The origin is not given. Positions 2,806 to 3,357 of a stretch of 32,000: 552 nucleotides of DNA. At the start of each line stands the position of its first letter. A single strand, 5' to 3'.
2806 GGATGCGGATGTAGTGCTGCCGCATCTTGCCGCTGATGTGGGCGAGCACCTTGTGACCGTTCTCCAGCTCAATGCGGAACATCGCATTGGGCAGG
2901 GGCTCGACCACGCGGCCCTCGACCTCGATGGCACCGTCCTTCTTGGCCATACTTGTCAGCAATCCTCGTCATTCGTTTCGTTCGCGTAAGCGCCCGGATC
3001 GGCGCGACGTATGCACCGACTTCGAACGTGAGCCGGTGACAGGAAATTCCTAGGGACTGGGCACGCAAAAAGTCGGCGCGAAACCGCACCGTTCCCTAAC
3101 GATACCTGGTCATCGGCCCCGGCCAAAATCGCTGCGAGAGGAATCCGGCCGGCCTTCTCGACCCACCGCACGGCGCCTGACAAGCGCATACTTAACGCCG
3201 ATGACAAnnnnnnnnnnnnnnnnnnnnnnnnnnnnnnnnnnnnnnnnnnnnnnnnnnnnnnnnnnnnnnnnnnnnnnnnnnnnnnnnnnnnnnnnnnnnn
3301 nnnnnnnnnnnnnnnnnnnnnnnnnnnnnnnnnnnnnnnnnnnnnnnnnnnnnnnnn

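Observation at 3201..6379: Phospho-relay wired to a flavoenzyme: receiver-TrxR-like fusion coupled to a cNMP-domain histidine kinase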

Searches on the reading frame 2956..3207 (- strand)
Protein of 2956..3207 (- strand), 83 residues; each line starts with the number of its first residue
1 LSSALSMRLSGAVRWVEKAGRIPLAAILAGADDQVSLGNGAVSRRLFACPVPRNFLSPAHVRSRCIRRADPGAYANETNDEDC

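Call 19: search_protein_families(library=pfam, proteins=[window:2956-3207:-], max_evalue=0.001)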
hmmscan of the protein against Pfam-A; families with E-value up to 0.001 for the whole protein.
window:2956-3207:- (83 aa): 0 families
